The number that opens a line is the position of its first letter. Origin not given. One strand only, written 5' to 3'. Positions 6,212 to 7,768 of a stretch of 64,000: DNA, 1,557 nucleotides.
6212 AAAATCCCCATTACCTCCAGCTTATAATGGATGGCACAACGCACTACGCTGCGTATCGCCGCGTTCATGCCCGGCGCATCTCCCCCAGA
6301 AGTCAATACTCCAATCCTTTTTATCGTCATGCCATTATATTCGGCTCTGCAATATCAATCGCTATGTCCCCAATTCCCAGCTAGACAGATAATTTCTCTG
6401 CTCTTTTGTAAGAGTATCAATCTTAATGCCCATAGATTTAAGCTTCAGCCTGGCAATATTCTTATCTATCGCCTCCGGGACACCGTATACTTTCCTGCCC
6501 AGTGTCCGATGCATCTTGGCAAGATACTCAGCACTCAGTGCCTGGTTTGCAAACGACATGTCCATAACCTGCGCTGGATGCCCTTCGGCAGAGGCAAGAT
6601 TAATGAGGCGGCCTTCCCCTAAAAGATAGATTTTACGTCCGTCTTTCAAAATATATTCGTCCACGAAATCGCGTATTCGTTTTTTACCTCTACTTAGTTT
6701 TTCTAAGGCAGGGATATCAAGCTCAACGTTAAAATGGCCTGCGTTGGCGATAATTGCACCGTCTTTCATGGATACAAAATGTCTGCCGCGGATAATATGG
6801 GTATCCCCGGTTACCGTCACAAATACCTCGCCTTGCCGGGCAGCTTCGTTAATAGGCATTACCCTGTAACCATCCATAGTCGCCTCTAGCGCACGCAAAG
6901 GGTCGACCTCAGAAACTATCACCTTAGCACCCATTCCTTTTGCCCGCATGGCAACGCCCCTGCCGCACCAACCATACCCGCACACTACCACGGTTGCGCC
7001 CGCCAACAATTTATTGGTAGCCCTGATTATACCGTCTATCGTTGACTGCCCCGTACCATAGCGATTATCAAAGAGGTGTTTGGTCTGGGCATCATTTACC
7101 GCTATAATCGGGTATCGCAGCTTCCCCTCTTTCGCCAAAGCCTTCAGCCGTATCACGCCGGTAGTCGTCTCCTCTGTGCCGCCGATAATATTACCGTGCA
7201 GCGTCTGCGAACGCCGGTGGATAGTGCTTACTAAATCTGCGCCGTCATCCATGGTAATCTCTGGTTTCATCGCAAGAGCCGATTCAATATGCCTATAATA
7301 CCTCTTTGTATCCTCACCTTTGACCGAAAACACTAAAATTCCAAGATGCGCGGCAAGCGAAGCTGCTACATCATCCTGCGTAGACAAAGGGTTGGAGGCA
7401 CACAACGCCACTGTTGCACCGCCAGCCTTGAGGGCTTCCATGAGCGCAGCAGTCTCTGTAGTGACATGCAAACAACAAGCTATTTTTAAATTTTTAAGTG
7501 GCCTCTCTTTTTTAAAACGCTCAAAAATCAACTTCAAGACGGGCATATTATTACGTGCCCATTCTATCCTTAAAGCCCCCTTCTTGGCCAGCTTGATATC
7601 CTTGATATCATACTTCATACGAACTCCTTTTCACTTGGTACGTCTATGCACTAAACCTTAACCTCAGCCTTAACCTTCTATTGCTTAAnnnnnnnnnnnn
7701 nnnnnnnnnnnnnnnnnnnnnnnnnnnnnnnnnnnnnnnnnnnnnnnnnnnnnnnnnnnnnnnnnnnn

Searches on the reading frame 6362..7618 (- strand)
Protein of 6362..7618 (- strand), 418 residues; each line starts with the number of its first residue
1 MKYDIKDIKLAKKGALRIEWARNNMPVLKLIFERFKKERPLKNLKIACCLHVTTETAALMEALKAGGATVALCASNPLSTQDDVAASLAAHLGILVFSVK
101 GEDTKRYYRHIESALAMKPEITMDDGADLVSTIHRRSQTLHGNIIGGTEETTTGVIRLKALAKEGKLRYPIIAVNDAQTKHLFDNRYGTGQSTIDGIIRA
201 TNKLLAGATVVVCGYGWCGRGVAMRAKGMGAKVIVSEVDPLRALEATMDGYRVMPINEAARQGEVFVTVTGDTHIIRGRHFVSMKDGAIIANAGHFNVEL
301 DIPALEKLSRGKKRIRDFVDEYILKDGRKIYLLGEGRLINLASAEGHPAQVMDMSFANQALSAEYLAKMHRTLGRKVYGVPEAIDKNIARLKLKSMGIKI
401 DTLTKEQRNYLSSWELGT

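Call 17: find_encoding_contigs(protein=window:6362-7618:-, flank=10000, max_places=10)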
Protein window:6362-7618:- (418 aa): no gene with exactly this product is on record in the collection.

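Call 18: find_homologous_proteins(query=window:6362-7618:-, max_evalue=1e-100)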
Query window:6362-7618:- (418 aa): 8000 proteins with E <= 1e-100 among 8000 candidates; the best 120 are listed.
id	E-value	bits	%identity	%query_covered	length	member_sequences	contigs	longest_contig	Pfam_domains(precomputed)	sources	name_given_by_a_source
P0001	2.2e-274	928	100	100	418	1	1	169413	PF00670.28,PF02826.26,PF05221.24,PF07991.19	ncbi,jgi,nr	ncbi:MAG: adenosylhomocysteinase [Candidatus Omnitrophota bacterium]|nr:MAG: adenosylhomocysteinase 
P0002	1.9e-254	862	92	100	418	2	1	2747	PF00670.28,PF02826.26,PF05221.24,PF07991.19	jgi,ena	-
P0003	3.1e-228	776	82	100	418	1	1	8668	PF00670.28,PF02826.26,PF05221.24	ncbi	-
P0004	6.6e-227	771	83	100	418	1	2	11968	PF00670.28,PF02826.26,PF05221.24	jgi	jgi:adenosylhomocysteinase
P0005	5.7e-225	765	81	100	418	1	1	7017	PF00670.28,PF02826.26,PF05221.24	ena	-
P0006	1.7e-223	760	80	100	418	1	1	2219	PF00670.28,PF02826.26,PF05221.24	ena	-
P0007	2.0e-223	760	82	100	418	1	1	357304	PF00670.28,PF02826.26,PF05221.24,PF07991.19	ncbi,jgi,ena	ncbi:MAG: adenosylhomocysteinase [Candidatus Omnitrophota bacterium]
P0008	2.2e-223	760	80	100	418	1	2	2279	PF00670.28,PF02826.26,PF05221.24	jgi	-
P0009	3.9e-223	759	81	100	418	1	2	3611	PF00670.28,PF02826.26,PF05221.24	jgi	jgi:adenosylhomocysteinase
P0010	5.0e-223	758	80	100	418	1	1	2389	PF00670.28,PF02826.26,PF05221.24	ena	-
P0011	1.3e-222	757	79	100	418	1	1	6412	PF00670.28,PF02826.26,PF05221.24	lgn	-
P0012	2.0e-222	756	81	100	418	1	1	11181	PF00670.28,PF02826.26,PF05221.24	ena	-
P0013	2.7e-222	756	80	100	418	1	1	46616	PF00670.28,PF02826.26,PF05221.24,PF07991.19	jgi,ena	-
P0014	3.4e-222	756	81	100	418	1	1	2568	PF00670.28,PF02826.26,PF05221.24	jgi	-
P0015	3.8e-222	756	80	100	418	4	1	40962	PF00670.28,PF02826.26,PF05221.24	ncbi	ncbi:MAG: adenosylhomocysteinase [Candidatus Omnitrophota bacterium]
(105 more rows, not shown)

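Call 19: find_encoding_contigs(protein=P0001, flank=10000, max_places=3)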
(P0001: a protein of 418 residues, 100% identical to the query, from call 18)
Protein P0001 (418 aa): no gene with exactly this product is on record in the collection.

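Call 20: find_encoding_contigs(protein=P0002, flank=3000, max_places=3)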
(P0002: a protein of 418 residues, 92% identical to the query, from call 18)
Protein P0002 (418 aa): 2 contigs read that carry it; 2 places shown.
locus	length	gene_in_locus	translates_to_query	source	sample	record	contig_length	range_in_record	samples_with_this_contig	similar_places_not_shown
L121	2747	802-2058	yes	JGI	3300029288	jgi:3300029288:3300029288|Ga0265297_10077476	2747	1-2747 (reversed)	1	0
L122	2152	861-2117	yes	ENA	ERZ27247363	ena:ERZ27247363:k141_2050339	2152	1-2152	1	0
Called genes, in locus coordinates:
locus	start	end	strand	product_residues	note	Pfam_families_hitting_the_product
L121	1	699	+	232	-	?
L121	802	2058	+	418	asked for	PF05221:AdoHcyase, PF02826:2-Hacid_dh_C (weak), PF00670:AdoHcyase_NAD, PF07991:KARI_N (faint)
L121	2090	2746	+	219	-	?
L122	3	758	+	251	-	?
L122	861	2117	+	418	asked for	PF05221:AdoHcyase, PF02826:2-Hacid_dh_C (weak), PF00670:AdoHcyase_NAD, PF07991:KARI_N (faint)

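Call 21: find_encoding_contigs(protein=P0004, flank=3000, max_places=3)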
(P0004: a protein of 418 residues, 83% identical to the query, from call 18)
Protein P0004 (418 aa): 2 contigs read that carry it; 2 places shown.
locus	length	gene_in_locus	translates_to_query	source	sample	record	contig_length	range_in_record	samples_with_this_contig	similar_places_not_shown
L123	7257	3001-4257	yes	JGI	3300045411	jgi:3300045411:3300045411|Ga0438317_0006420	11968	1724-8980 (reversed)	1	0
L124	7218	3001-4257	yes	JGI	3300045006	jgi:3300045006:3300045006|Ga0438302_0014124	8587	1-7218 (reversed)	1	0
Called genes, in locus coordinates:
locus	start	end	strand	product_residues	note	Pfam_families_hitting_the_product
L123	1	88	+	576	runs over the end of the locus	PF05524:PEP-utilisers_N, PF00391:PEP-utilizers, PF02896:PEP-utilizers_C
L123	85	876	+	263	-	PF06560:GPI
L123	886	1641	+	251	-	PF00483:NTP_transferase, PF01128:IspD (weak), PF12804:NTP_transf_3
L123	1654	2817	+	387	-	PF00438:S-AdoMet_synt_N, PF02772:S-AdoMet_synt_M, PF02773:S-AdoMet_synt_C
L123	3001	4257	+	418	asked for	PF05221:AdoHcyase, PF02826:2-Hacid_dh_C, PF00670:AdoHcyase_NAD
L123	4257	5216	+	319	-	PF00365:PFK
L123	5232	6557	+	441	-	PF01116:F_bP_aldolase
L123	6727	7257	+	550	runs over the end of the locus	PF00920:ILVD_EDD_N, PF24877:ILV_EDD_C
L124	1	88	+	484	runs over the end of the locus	PF00391:PEP-utilizers, PF02896:PEP-utilizers_C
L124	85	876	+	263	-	PF06560:GPI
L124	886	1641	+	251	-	PF00483:NTP_transferase, PF01128:IspD (weak), PF12804:NTP_transf_3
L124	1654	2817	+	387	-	PF00438:S-AdoMet_synt_N, PF02772:S-AdoMet_synt_M, PF02773:S-AdoMet_synt_C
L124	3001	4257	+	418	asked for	PF05221:AdoHcyase, PF02826:2-Hacid_dh_C, PF00670:AdoHcyase_NAD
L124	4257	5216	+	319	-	PF00365:PFK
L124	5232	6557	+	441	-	PF01116:F_bP_aldolase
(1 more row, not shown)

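Call 22: find_encoding_contigs(protein=P0007, flank=10000, max_places=3)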
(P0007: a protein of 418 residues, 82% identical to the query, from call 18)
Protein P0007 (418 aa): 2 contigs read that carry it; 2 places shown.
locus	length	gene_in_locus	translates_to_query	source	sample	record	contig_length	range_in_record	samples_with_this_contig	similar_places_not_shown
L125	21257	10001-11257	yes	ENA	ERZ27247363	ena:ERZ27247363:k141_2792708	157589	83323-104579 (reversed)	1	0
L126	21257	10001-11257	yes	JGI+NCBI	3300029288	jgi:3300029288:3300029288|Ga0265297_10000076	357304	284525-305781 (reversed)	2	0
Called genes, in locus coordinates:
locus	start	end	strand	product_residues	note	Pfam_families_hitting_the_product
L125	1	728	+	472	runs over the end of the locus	PF13371:TPR_9 (weak), PF07719:TPR_2 (weak), PF13181:TPR_8 (weak), PF13414:TPR_11, PF13424:TPR_12, PF00515:TPR_1, PF07719:TPR_2 (weak), PF13181:TPR_8 (weak), +7 more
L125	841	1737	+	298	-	PF00318:Ribosomal_S2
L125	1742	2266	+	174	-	PF00889:EF_TS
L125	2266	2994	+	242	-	PF00696:AA_kinase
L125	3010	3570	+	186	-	PF01765:RRF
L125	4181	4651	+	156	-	PF00359:PTS_EIIA_2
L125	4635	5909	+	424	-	PF01933:CofD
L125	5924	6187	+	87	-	PF00381:PTS-HPr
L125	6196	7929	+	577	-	PF05524:PEP-utilisers_N, PF00391:PEP-utilizers, PF02896:PEP-utilizers_C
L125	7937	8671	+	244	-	PF00483:NTP_transferase, PF12804:NTP_transf_3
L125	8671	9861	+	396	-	PF00438:S-AdoMet_synt_N, PF02772:S-AdoMet_synt_M, PF02773:S-AdoMet_synt_C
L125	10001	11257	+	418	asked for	PF05221:AdoHcyase, PF02826:2-Hacid_dh_C, PF00670:AdoHcyase_NAD, PF07991:KARI_N (weak)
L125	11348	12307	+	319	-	PF00365:PFK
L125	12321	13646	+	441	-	PF01116:F_bP_aldolase, PF08013:GatZ_KbaZ-like (weak)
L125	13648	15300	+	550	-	PF00920:ILVD_EDD_N, PF24877:ILV_EDD_C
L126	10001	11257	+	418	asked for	PF05221:AdoHcyase, PF02826:2-Hacid_dh_C, PF00670:AdoHcyase_NAD, PF07991:KARI_N (weak)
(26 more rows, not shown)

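Call 34: find_related_loci(query=window:6362-7618:-, collection=metagenome_contigs, flank=9000)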
Query window:6362-7618:- (418 aa) in metagenome_contigs; peptide patterns used: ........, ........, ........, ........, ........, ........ (x = any residue, [..] = any of these).
600 stretches matched a pattern (row limit reached: there are more); 598 encode a relative of the query (tblastn E <= 1e-3); the best 80 are kept; 80 distinct loci.
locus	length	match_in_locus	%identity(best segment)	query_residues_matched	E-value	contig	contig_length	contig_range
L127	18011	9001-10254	77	1-418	0e+0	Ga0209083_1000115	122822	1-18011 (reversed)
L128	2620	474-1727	76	1-418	0e+0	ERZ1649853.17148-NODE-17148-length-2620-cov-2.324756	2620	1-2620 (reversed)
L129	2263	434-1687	76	1-418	0e+0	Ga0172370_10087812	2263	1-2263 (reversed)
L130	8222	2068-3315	73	3-418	0e+0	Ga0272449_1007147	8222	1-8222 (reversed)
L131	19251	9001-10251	71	2-418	0e+0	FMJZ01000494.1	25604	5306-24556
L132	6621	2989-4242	71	1-418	0e+0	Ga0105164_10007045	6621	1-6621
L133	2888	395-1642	72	3-418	0e+0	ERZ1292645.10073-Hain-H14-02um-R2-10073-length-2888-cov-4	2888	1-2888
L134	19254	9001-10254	72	1-418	0e+0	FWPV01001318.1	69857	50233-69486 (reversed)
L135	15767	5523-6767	71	1-418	0e+0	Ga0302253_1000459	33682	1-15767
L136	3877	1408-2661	69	1-418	0e+0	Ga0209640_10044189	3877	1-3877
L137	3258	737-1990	70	1-418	0e+0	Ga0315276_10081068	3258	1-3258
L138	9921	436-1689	70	1-418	0e+0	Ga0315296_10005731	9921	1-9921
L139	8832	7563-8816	69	1-418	0e+0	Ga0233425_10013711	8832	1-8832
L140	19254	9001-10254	69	1-418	0e+0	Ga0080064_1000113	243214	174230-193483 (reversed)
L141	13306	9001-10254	70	1-418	0e+0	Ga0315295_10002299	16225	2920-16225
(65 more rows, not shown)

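Call 67: find_encoding_contigs(protein=P0003, flank=9000, max_places=2)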
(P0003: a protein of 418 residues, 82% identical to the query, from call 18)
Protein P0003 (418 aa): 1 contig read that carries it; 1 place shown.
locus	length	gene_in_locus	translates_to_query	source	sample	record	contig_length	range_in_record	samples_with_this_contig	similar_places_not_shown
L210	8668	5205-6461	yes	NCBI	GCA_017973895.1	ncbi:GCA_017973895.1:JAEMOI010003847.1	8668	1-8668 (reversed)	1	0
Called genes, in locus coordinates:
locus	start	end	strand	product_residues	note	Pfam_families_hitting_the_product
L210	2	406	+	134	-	?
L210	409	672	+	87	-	PF00381:PTS-HPr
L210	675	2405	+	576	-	PF05524:PEP-utilisers_N, PF00391:PEP-utilizers, PF02896:PEP-utilizers_C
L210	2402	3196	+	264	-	PF06560:GPI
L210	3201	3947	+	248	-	PF00483:NTP_transferase, PF12804:NTP_transf_3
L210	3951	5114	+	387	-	PF00438:S-AdoMet_synt_N, PF02772:S-AdoMet_synt_M, PF02773:S-AdoMet_synt_C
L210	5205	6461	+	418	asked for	PF05221:AdoHcyase, PF02826:2-Hacid_dh_C (weak), PF00670:AdoHcyase_NAD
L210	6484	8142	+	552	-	PF13600:DUF4140, PF13598:DUF4139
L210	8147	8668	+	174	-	?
